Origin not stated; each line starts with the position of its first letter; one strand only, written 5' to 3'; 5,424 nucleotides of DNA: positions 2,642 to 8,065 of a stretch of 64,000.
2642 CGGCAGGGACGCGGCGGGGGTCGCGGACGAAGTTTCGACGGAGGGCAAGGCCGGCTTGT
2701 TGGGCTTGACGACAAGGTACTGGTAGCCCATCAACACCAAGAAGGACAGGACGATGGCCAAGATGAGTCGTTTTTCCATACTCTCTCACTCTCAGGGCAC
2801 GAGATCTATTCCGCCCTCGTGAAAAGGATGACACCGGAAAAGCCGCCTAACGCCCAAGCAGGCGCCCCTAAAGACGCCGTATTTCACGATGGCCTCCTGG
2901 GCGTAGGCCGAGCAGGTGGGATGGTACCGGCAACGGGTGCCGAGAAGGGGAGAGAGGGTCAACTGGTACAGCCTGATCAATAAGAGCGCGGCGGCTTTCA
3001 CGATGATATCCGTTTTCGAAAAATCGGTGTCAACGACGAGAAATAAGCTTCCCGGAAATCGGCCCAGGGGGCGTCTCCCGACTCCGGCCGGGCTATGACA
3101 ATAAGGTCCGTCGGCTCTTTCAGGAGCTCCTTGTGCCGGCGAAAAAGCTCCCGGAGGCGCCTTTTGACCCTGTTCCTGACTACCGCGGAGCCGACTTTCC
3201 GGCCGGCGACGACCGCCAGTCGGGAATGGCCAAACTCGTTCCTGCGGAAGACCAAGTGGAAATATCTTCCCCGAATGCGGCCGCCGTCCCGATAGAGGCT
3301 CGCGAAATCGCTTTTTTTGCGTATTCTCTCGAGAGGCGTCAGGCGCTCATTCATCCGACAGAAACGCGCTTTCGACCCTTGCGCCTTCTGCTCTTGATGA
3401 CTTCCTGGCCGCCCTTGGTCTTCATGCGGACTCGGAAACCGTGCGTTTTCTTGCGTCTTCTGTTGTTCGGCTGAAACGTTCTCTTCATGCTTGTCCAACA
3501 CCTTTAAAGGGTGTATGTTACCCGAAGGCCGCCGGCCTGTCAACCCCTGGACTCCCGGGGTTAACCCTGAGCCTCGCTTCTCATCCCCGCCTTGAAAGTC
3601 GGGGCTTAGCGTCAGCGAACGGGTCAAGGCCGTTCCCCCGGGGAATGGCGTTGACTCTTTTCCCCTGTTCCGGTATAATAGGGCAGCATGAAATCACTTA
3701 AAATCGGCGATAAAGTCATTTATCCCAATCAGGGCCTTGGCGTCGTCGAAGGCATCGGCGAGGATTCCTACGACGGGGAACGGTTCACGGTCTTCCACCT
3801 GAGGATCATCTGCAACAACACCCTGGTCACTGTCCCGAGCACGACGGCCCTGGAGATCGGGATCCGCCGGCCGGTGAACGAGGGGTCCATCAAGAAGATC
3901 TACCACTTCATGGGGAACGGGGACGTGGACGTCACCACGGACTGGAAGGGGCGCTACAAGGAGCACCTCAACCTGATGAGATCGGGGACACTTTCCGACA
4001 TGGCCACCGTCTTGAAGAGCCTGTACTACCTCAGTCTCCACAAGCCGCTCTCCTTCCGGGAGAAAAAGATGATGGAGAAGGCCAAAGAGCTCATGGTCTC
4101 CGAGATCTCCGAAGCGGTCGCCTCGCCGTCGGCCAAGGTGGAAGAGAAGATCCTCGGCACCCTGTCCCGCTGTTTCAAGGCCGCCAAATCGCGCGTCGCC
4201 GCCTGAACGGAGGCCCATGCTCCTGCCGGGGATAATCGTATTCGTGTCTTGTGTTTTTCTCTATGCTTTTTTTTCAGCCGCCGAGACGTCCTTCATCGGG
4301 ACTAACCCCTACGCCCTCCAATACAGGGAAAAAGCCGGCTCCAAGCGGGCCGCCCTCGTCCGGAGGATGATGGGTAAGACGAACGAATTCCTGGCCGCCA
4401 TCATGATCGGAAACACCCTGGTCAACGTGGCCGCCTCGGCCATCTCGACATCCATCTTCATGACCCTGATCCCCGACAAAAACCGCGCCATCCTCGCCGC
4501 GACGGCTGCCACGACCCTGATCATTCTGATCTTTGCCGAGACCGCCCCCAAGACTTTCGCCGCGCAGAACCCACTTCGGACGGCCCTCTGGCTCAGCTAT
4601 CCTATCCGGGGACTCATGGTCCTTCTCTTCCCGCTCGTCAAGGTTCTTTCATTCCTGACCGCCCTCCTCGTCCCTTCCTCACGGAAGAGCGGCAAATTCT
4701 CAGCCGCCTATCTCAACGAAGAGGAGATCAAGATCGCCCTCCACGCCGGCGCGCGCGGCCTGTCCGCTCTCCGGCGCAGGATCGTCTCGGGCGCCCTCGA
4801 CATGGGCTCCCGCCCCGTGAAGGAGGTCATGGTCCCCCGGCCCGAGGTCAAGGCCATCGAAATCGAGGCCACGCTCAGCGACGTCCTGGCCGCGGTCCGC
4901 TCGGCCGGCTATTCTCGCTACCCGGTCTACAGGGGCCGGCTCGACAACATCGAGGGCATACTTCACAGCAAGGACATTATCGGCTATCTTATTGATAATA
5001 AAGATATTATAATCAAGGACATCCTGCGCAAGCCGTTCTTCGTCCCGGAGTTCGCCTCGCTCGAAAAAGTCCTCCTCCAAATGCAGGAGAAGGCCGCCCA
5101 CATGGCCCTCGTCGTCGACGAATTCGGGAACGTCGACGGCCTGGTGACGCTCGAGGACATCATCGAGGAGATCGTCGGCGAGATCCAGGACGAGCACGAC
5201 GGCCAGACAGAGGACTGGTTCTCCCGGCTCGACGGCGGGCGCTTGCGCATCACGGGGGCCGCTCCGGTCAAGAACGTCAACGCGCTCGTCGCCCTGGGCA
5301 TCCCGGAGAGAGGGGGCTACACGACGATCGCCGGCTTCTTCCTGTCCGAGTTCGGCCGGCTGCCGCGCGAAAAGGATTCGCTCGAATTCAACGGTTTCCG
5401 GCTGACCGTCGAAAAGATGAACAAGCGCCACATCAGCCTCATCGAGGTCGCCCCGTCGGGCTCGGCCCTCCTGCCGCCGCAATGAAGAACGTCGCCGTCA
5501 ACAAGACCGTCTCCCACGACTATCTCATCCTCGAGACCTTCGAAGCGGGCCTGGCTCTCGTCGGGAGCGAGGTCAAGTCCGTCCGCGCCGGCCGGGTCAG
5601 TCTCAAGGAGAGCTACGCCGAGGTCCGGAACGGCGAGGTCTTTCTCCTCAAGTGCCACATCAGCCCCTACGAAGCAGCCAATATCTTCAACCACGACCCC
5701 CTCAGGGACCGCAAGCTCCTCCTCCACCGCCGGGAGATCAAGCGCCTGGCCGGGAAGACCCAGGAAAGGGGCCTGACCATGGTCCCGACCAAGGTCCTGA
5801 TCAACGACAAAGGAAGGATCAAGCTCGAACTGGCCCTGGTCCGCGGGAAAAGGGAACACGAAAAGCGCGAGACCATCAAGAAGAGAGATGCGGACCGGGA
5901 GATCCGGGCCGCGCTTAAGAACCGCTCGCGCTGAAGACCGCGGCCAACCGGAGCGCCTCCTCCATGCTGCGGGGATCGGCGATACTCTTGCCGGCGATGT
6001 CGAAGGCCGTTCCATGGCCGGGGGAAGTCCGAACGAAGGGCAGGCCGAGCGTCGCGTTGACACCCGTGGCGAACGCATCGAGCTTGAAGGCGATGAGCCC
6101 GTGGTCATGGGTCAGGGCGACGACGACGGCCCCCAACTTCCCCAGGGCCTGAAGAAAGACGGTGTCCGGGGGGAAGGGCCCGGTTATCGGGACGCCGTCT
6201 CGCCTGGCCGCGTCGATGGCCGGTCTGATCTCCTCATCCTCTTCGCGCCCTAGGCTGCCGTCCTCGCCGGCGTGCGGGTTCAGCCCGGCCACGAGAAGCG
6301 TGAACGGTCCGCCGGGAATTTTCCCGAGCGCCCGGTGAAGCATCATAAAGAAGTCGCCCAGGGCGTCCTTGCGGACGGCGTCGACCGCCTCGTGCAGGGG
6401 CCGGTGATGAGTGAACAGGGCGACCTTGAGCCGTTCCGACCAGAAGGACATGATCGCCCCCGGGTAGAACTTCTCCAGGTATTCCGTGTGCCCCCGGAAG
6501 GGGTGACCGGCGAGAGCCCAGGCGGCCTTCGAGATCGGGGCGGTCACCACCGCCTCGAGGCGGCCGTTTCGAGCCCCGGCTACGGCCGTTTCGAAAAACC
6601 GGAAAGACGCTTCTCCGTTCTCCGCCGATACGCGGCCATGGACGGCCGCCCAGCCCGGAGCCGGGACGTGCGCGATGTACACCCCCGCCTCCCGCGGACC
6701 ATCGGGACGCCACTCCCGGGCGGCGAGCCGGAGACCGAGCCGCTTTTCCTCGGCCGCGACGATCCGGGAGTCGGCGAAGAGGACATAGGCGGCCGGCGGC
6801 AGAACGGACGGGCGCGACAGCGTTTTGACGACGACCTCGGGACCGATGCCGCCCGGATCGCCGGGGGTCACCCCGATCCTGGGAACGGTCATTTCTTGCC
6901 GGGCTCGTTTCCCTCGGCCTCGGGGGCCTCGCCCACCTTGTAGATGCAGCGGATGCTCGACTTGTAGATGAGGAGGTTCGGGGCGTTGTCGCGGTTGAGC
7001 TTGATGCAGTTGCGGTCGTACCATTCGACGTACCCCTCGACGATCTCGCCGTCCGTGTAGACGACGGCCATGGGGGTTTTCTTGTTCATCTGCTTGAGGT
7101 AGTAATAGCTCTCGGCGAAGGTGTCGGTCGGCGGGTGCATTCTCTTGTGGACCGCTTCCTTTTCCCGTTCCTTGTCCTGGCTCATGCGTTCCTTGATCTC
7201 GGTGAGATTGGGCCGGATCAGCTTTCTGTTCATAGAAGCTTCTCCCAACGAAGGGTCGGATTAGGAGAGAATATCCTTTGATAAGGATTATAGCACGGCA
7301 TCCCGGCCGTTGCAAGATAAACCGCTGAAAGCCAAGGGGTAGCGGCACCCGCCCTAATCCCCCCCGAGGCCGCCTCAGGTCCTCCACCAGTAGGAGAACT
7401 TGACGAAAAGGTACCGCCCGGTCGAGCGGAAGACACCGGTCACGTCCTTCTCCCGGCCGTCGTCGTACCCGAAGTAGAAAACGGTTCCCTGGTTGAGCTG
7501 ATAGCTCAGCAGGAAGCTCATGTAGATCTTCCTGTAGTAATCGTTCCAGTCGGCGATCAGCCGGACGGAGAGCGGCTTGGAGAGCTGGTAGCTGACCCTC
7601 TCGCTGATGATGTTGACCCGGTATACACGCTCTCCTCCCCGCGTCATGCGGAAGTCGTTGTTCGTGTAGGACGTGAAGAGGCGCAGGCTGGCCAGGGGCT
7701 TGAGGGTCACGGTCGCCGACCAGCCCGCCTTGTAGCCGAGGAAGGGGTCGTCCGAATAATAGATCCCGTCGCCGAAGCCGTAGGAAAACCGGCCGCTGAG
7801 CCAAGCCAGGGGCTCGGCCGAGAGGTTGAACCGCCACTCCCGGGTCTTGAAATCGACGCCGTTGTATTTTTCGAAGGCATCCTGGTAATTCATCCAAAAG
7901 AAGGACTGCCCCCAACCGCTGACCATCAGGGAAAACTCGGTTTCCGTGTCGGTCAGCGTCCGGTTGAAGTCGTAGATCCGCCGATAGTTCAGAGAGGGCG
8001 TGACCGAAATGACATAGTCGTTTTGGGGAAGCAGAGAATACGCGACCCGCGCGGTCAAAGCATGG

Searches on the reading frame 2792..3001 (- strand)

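Call 59: search_protein_families(library=pfam, proteins=[window:2792-3001:-], max_evalue=0.00001)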
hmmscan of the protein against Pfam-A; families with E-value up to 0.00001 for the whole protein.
window:2792-3001:- (69 aa): 1 family
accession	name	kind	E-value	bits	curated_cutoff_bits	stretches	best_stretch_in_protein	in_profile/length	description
PF01809.23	YidD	-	4.9e-29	100.3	27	1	4-68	3-67/67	Putative membrane protein insertion efficiency factor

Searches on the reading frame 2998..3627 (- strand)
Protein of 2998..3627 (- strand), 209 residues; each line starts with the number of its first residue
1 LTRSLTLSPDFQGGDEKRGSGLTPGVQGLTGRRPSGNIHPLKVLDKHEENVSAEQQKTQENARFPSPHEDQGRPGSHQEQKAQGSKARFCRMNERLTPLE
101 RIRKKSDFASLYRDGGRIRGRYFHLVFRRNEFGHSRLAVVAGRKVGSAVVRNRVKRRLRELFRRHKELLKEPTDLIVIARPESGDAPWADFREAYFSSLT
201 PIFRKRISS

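Call 59: search_protein_families(library=pfam, proteins=[window:2998-3627:-], max_evalue=0.00001)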
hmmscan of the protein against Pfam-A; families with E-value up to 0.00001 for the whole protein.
window:2998-3627:- (209 aa): 1 family
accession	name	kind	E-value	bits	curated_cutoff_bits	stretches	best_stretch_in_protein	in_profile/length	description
PF00825.24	Ribonuclease_P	-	7.6e-27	93.9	22.3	1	99-195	4-101/109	Ribonuclease P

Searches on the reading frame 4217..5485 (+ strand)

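Call 59: search_protein_families(library=pfam, proteins=[window:4217-5485:+], max_evalue=0.00001)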
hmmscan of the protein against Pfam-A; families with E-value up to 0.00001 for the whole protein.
window:4217-5485:+ (422 aa): 3 families
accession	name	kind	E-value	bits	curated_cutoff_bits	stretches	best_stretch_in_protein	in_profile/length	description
PF01595.25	CNNM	-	1.3e-41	142.7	28.4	1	7-180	1-173/181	Cyclin M transmembrane N-terminal domain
PF03471.22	CorC_HlyC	-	7.3e-18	64.8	27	1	338-413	3-79/81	Transporter associated domain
PF00571.33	CBS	-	7.7e-18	65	24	2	266-320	1-56/57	CBS domain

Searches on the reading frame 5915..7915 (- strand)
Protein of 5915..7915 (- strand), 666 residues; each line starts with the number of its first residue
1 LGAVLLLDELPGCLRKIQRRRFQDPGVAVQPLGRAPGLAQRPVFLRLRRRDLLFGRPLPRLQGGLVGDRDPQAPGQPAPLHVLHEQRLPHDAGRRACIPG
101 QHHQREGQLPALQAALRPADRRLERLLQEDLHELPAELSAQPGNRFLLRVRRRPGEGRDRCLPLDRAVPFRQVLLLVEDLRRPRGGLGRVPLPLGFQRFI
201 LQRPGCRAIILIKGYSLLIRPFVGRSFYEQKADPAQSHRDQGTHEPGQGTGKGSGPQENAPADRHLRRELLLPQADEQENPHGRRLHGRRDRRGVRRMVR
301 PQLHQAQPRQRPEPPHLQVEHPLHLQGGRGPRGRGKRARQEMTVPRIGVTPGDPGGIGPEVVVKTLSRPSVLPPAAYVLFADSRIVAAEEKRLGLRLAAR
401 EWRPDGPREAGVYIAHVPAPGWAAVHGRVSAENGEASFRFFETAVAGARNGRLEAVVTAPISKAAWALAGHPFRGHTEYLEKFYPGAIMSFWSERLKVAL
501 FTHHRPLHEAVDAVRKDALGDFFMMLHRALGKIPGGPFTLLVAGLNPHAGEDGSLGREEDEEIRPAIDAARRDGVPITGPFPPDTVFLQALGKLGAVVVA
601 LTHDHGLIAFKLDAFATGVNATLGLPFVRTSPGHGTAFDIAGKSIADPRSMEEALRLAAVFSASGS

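Call 59: search_protein_families(library=pfam, proteins=[window:5915-7915:-], max_evalue=0.00001)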
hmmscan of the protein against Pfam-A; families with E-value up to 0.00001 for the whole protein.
window:5915-7915:- (666 aa): 1 family
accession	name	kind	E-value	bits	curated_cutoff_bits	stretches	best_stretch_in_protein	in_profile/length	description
PF04166.17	PdxA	-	3.1e-82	276.6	27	1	396-658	22-286/286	Pyridoxal phosphate biosynthetic protein PdxA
